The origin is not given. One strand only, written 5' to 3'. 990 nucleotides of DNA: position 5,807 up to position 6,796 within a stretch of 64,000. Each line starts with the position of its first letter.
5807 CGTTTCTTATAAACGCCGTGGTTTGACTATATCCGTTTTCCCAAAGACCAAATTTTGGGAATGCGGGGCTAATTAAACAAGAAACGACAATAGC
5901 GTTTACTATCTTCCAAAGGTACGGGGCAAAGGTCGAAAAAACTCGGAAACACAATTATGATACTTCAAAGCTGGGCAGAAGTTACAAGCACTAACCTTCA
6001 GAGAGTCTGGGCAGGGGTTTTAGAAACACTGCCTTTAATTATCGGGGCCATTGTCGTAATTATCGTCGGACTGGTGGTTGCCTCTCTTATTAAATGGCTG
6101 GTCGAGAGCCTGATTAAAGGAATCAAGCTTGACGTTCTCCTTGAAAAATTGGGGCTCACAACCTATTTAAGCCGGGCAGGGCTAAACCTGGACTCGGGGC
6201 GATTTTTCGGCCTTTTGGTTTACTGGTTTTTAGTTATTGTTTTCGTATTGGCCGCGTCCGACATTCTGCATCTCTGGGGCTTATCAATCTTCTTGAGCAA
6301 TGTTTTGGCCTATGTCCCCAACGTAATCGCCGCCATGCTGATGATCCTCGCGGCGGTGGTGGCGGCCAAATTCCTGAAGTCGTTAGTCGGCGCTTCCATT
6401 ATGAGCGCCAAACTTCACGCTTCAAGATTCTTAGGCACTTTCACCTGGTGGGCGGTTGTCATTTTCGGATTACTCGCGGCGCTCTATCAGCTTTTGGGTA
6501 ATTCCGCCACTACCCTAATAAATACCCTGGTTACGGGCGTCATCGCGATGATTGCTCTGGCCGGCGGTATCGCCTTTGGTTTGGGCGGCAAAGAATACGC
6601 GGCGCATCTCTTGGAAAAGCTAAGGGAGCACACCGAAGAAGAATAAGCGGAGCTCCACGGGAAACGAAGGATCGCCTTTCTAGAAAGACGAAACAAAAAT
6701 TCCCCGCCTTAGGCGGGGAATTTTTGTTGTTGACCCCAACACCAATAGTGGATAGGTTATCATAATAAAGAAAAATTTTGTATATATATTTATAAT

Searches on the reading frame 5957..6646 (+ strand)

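Call 23: search_protein_families(library=pfam, proteins=[window:5957-6646:+], max_evalue=0.001)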
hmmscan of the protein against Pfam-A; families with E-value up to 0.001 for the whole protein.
window:5957-6646:+ (229 aa): 1 family
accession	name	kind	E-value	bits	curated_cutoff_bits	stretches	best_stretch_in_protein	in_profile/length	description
PF05552.17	MS_channel_1st_1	-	1e-12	48.1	22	2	14-60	3-49/50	Mechanosensitive ion channel, conserved TM helix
